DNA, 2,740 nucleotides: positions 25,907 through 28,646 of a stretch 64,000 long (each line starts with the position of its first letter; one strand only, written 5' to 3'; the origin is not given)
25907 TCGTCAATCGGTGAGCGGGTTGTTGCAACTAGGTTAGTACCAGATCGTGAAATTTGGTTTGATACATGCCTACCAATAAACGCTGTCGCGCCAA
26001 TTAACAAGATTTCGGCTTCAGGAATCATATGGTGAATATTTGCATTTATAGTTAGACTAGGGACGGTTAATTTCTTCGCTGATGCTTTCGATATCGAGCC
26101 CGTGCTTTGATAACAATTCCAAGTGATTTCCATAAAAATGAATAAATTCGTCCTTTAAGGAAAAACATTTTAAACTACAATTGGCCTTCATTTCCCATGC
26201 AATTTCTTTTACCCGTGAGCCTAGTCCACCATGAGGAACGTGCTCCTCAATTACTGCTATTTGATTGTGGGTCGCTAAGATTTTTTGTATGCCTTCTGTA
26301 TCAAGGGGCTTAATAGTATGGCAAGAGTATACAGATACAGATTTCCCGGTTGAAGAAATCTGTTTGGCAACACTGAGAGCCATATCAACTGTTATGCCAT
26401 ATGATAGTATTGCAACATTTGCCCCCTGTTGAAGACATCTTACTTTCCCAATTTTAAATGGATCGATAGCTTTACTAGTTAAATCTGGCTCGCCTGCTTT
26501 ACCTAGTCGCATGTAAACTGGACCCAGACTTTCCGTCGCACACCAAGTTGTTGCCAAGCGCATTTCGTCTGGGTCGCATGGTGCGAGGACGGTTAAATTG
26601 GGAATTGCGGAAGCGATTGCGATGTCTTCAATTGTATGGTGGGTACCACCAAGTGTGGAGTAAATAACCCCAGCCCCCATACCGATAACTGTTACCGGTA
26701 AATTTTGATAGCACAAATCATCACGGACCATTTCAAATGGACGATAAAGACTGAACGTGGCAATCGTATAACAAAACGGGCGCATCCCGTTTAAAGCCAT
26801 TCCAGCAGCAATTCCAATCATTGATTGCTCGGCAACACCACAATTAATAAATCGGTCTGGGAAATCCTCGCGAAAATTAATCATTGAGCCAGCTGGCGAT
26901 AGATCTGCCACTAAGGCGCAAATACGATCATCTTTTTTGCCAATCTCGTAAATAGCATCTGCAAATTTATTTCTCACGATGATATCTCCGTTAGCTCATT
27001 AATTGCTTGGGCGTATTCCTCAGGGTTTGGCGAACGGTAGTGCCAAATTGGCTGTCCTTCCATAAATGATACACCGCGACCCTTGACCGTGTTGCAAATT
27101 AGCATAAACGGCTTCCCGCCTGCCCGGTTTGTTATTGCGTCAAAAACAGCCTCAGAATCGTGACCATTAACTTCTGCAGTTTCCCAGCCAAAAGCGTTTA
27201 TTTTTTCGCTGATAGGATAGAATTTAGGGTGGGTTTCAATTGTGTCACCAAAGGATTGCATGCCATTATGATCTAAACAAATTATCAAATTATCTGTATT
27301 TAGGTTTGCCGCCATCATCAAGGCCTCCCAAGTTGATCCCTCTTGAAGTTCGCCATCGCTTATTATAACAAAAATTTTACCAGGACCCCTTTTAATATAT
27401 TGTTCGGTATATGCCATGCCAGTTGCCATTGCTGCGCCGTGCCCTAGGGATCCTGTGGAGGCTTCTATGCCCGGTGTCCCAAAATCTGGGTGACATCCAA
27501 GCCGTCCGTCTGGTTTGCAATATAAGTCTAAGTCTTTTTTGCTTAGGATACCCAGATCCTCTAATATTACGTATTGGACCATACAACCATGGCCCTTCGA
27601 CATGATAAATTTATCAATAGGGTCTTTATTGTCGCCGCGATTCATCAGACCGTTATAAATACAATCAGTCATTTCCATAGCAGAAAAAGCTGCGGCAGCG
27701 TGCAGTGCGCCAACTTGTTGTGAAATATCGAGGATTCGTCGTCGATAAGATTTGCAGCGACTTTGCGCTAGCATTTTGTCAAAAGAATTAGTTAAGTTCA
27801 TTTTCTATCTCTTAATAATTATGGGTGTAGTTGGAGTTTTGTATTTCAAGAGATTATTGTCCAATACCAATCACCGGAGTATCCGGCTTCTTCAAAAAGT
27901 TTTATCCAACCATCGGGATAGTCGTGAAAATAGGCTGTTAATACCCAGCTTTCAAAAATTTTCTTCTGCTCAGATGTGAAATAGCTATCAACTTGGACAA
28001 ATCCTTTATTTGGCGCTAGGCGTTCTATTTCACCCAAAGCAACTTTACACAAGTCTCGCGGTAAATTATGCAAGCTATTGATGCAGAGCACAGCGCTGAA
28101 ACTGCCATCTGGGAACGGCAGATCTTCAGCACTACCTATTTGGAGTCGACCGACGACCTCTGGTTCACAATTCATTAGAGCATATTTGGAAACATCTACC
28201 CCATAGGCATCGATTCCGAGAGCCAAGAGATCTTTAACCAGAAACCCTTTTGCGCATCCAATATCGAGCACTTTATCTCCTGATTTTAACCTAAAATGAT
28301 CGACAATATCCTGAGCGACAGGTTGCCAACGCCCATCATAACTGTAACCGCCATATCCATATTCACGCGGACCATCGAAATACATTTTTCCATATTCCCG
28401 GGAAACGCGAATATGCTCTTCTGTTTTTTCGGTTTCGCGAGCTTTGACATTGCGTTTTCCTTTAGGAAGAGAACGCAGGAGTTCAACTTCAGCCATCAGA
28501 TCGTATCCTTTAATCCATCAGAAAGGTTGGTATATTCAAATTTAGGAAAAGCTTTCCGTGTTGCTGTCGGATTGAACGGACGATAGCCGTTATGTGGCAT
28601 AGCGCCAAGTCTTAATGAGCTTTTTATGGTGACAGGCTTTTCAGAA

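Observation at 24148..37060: Self-sufficient modified-heptose module with its own transaldolase and split transketolase, next to the phosphoramidate genes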

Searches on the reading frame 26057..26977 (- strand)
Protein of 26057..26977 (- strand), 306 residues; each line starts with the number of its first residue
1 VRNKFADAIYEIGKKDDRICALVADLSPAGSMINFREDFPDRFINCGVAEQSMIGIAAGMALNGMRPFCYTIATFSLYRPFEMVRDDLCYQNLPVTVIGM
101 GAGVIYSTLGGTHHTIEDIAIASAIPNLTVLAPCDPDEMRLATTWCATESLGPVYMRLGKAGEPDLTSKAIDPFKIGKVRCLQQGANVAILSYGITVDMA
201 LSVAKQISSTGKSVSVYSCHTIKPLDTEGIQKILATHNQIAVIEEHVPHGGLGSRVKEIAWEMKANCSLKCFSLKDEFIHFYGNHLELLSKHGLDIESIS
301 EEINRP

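Call 5: search_protein_families(library=pfam, proteins=[window:26057-26977:-])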
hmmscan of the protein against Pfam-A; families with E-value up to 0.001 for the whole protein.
window:26057-26977:- (306 aa): 3 families
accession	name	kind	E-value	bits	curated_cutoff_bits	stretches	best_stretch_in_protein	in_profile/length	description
PF02779.29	Transket_pyr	-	6.6e-32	111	27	1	1-160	5-169/174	Transketolase, pyrimidine binding domain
PF02780.25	Transketolase_C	-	2.5e-21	76.3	25.9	1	177-299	1-124/124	Transketolase, C-terminal domain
PF17147.9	PFOR_II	-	7.1e-05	23.5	27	1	186-266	1-81/102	Pyruvate:ferredoxin oxidoreductase core domain II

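Call 7: search_protein_families(library=ncbifam, proteins=[window:26057-26977:-], max_evalue=0.00001)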
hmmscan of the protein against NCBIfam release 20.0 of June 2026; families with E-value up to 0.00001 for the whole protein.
window:26057-26977:- (306 aa): 11 families
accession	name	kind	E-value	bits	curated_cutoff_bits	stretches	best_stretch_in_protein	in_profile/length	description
TIGR00204.1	dxs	equivalog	2.9e-54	184.6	465.95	1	4-304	315-612/616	1-deoxy-D-xylulose-5-phosphate synthase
NF004559.0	PRK05899.2-5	equivalog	3.9e-53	180.6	488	1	2-304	321-621/627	transketolase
NF003933.0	PRK05444.2-2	equivalog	9e-47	159.9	395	1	9-305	303-603/606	1-deoxy-D-xylulose-5-phosphate synthase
NF008968.0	PRK12315.1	subfamily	1.5e-37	129.2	510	1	7-304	287-578/582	1-deoxy-D-xylulose-5-phosphate synthase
NF004556.0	PRK05899.2-2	equivalog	9.1e-30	103.5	575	1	2-304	325-635/639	transketolase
NF006667.0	PRK09212.1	subfamily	1.9e-18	66.4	321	1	40-261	50-277/327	pyruvate dehydrogenase complex E1 component subunit beta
NF004558.0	PRK05899.2-4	equivalog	8.3e-16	57.5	788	1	31-245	381-598/651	transketolase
NF008854.0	PRK11892.1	equivalog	7.8e-15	54.5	454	1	175-259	330-414/464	pyruvate dehydrogenase complex E1 component subunit beta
TIGR00232.1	tktlase_bact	equivalog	1.4e-14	53.4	682.25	1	2-227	352-582/654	transketolase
NF007201.0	PRK09622.1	equivalog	2.7e-07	29.8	590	1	185-264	267-346/405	2-oxoacid:ferredoxin oxidoreductase subunit alpha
NF045791.1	OxalOxredalpha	equivalog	6.6e-06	25.4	500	1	183-251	259-327/395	oxalate oxidoreductase subunit alpha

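Call 18: search_solved_structures(query=window:26057-26977:-, show_alignments=2)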
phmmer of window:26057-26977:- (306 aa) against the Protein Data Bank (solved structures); distinct sequences matched with E-value up to 0.001: 61 (the best 60 are shown).
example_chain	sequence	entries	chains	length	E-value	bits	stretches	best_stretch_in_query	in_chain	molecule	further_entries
6yaj_AAA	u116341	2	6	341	4.3e-50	173.7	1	2-297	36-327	C-terminal chain of split transketolase from Carboxydothermus hydrogenoformans | C-terminal component of the split chain transketolase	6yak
8a8y_A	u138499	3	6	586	2.6e-32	115.3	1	5-303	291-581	1-deoxy-D-xylulose-5-phosphate synthase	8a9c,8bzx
2o1s_A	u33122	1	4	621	3e-31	111.8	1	5-300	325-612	1-deoxy-D-xylulose-5-phosphate synthase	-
8a29_A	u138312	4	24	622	9.9e-31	110.1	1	7-303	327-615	1-deoxy-D-xylulose-5-phosphate synthase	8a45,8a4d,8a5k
7bzx_B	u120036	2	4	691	5.3e-29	104.4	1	4-259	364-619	1-deoxy-D-xylulose-5-phosphate synthase, chloroplastic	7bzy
6xxg_AAA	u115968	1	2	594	5.9e-28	101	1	5-280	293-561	1-deoxy-D-xylulose-5-phosphate synthase,1-deoxy-D-xylulose-5-phosphate synthase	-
2o1x_A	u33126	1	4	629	6.7e-28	100.8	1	5-280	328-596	1-deoxy-D-xylulose-5-phosphate synthase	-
6ouv_A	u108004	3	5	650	7.3e-28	100.7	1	5-280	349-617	1-deoxy-D-xylulose-5-phosphate synthase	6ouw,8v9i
3ooy_A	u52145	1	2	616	8.1e-28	100.6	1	2-302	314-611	Transketolase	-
3mos_A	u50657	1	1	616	8.4e-28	100.5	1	2-302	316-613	Transketolase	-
6ha3_A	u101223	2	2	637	8.7e-28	100.5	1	2-302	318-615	Transketolase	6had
4kxu_A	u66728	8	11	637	8.7e-28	100.5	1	2-302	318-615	Transketolase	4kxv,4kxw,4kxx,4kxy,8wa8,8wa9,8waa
6rjb_A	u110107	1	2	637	1e-27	100.2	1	2-302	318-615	Transketolase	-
9hn8_A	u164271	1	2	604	7.1e-27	97.5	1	5-302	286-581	1-deoxy-D-xylulose-5-phosphate synthase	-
8ogh_A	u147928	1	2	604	1.7e-26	96.3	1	5-302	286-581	1-deoxy-D-xylulose-5-phosphate synthase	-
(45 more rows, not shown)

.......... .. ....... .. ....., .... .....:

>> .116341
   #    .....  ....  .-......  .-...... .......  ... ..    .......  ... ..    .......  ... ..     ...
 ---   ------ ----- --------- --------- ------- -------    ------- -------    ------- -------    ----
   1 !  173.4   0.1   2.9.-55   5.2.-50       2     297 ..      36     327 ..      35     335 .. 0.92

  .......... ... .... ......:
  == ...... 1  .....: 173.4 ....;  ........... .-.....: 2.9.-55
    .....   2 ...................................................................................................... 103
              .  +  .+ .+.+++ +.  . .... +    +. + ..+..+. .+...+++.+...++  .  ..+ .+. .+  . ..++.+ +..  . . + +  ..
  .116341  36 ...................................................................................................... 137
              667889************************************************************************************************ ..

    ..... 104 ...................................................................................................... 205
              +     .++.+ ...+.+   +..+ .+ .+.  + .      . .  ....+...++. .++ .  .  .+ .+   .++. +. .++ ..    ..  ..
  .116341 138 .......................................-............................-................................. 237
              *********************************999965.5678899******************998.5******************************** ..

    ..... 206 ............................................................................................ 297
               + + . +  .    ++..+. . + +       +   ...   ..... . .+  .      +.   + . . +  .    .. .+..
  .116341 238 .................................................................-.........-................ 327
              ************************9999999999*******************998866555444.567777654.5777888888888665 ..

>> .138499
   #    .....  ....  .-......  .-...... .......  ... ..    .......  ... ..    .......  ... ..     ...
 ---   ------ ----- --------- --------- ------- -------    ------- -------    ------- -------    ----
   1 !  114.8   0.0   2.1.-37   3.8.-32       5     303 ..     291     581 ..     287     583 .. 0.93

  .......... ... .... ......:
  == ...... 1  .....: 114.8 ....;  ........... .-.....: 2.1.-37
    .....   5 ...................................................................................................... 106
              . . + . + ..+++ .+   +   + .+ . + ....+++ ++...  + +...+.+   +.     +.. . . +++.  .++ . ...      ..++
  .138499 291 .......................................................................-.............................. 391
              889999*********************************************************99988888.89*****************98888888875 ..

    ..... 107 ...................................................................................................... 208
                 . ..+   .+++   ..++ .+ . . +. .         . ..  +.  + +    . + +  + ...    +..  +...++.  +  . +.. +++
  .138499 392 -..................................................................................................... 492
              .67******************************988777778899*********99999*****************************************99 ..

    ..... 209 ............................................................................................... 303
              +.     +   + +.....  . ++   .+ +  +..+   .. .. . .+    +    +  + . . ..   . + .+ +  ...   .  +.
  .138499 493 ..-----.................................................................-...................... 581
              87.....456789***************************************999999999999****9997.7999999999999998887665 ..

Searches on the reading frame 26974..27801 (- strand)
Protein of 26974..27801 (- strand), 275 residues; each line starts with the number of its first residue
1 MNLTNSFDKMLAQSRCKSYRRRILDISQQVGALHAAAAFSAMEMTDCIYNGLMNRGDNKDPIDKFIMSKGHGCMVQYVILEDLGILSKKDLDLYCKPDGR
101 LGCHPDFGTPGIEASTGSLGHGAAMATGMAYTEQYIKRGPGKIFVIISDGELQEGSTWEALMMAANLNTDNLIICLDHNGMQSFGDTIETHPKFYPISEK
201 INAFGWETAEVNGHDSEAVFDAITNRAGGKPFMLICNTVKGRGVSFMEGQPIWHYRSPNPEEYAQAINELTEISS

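Call 5: search_protein_families(library=pfam, proteins=[window:26974-27801:-])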
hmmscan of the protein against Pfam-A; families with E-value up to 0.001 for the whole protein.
window:26974-27801:- (275 aa): 2 families
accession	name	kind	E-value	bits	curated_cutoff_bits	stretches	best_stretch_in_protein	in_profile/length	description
PF00456.26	Transketolase_N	-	1.5e-32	113.4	22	1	19-251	9-256/334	Transketolase, thiamine diphosphate binding domain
PF13292.11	DXP_synthase_N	-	2.2e-06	27.6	21.2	1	115-181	109-173/274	1-deoxy-D-xylulose-5-phosphate synthase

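Call 7: search_protein_families(library=ncbifam, proteins=[window:26974-27801:-], max_evalue=0.00001)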
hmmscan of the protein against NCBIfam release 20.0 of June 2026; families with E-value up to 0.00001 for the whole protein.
window:26974-27801:- (275 aa): 10 families
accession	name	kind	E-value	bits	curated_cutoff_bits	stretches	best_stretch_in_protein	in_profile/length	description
NF004559.0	PRK05899.2-5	equivalog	5e-57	193.5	488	1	13-272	19-281/627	transketolase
NF004556.0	PRK05899.2-2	equivalog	6.5e-41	140.3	575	1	16-270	21-276/639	transketolase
TIGR00232.1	tktlase_bact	equivalog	4.3e-32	111.3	682.25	1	28-267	16-270/654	transketolase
NF004558.0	PRK05899.2-4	equivalog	1.3e-30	106.4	788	1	31-248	22-249/651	transketolase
TIGR03182.1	PDH_E1_alph_y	equivalog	5.9e-11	41.9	393.85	1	117-259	110-251/315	pyruvate dehydrogenase (acetyl-transferring) E1 component subunit alpha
NF003933.0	PRK05444.2-2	equivalog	4e-07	28.9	395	1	117-256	118-265/606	1-deoxy-D-xylulose-5-phosphate synthase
NF008968.0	PRK12315.1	subfamily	7.9e-07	27.7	510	1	123-258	120-264/582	1-deoxy-D-xylulose-5-phosphate synthase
TIGR00204.1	dxs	equivalog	2.3e-06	26.4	465.95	0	16-181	22-173/616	1-deoxy-D-xylulose-5-phosphate synthase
TIGR00759.1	aceE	equivalog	4.7e-06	24.8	859.9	0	30-179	100-257/885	pyruvate dehydrogenase (acetyl-transferring), homodimeric type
TIGR03181.1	PDH_E1_alph_x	equivalog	5.2e-06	25.6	411.35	1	119-225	124-227/341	pyruvate dehydrogenase (acetyl-transferring) E1 component subunit alpha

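Call 19: search_solved_structures(query=window:26974-27801:-, show_alignments=2)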
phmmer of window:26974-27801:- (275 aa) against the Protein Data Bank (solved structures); distinct sequences matched with E-value up to 0.001: 43.
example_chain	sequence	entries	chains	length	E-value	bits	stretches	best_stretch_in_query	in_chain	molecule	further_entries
6yak_AAA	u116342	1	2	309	5.9e-45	156.7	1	21-270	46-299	N-terminal component of the split chain transketolase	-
3ooy_A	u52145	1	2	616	1.8e-34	122.3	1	20-267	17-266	Transketolase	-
3mos_A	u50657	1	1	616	2e-34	122.1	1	24-267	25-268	Transketolase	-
4kxu_A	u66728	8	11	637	2.2e-34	122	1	21-267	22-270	Transketolase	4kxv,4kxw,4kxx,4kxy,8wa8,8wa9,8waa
6rjb_A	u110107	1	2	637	2.3e-34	121.9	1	21-267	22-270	Transketolase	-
6ha3_A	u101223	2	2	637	5.8e-34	120.6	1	21-267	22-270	Transketolase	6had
8r3r_A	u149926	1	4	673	2.3e-24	89.1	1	62-255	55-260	Probable transketolase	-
3uk1_A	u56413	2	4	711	8e-24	87.4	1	20-254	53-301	Transketolase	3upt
5vrb_A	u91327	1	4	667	8.1e-24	87.4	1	24-254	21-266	Transketolase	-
4xeu_A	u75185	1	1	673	3.8e-23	85.2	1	14-256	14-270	Transketolase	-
3kom_A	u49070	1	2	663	1.4e-22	83.3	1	62-270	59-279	Transketolase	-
8r3o_A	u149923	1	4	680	6.1e-22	81.2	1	22-250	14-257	Transketolase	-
8qmf_A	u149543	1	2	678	2.4e-21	79.3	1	20-266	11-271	Transketolase 2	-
3m34_A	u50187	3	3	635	7.7e-21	77.6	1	6-262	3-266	Transketolase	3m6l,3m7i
3hyl_A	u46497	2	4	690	1.3e-20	76.8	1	6-254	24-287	Transketolase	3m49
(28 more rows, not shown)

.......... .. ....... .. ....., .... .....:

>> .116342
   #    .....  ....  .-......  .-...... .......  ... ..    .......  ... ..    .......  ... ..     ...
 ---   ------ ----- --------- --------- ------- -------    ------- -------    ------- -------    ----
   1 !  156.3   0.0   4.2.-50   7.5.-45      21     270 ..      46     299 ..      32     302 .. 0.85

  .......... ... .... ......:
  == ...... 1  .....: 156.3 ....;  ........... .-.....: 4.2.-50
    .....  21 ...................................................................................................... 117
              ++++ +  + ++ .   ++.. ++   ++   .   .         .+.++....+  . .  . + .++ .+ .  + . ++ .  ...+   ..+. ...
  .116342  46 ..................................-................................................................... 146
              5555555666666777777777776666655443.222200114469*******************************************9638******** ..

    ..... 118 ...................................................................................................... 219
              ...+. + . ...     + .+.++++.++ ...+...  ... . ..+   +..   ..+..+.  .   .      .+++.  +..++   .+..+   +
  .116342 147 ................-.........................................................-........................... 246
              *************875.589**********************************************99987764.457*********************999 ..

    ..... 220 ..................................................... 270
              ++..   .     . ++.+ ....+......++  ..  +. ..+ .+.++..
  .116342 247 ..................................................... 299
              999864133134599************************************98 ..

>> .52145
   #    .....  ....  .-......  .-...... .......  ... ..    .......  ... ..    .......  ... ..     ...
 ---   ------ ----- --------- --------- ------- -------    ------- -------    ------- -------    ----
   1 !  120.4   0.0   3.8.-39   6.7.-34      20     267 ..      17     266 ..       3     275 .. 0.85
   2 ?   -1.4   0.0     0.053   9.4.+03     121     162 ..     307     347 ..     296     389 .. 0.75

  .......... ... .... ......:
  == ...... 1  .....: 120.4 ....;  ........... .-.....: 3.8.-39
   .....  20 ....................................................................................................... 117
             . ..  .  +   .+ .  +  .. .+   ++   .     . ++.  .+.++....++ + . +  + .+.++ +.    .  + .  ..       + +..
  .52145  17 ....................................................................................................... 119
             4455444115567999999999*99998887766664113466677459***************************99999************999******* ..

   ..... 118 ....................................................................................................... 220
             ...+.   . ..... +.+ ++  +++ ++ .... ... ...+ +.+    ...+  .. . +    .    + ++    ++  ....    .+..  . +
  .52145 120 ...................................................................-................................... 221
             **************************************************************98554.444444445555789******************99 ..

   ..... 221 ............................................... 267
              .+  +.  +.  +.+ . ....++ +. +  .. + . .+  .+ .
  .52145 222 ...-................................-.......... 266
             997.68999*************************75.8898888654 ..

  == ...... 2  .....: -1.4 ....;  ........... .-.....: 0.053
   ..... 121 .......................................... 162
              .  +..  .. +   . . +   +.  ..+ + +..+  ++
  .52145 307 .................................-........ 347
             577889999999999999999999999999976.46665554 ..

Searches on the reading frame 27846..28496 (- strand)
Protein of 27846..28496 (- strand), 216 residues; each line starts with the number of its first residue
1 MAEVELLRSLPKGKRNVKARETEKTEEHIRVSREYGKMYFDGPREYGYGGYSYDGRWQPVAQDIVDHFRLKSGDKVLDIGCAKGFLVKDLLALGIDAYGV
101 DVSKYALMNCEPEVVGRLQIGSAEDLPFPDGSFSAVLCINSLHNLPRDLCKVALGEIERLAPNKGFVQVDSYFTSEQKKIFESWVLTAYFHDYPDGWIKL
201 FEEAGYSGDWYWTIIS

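Call 4: search_protein_families(library=pfam, proteins=[window:27846-28496:-])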
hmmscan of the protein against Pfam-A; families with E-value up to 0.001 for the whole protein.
window:27846-28496:- (216 aa): 6 families
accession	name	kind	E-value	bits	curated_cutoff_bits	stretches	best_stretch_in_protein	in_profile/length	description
PF08241.18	Methyltransf_11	-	6.5e-15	56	21.2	1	77-166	1-92/95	Methyltransferase domain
PF13649.12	Methyltransf_25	-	3e-13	50.7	27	1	76-162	1-94/97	Methyltransferase domain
PF13847.12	Methyltransf_31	-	1.7e-08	34.7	27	1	71-181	2-122/145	Methyltransferase domain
PF13489.12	Methyltransf_23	-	1.9e-07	31.4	27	1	61-201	9-145/164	Methyltransferase domain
PF08242.18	Methyltransf_12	-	3.8e-07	31.2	30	1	77-160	1-91/98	Methyltransferase domain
PF07021.18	MetW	-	1.2e-05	25.4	21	1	70-144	11-87/193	Methionine biosynthesis protein MetW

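Call 6: search_protein_families(library=ncbifam, proteins=[window:27846-28496:-], max_evalue=0.00001)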
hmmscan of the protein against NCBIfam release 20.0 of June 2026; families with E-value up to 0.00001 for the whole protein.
window:27846-28496:- (216 aa): 6 families
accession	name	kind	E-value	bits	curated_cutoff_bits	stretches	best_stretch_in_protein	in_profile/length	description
NF045667.1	MTase_DVU1556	equivalog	9e-13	48.2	155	1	62-170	12-121/213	DVU_1556 family methyltransferase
NF043040.1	corrin_prot_MT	hypoth_equivalog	2e-08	33.9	180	1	55-168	25-146/216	corrinoid protein-associated methyltransferase CpaM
NF001241.0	PRK00216.1-2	equivalog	6.5e-07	29.2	327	1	62-181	41-158/231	demethylmenaquinone methyltransferase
NF041255.1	mycofact_MftM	equivalog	5.2e-06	26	200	1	69-168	136-240/289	mycofactocin oligosaccharide methyltransferase MftM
NF045825.1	FAmtase_mtf2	equivalog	5.2e-06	25.9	400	1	73-168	59-158/248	fatty-acid O-methyltransferase Mtf2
NF047649.1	MTase_UXPK_star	exception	9.7e-06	24.8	460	0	70-161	75-173/283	methyltransferase/UXPK-star double selenoprotein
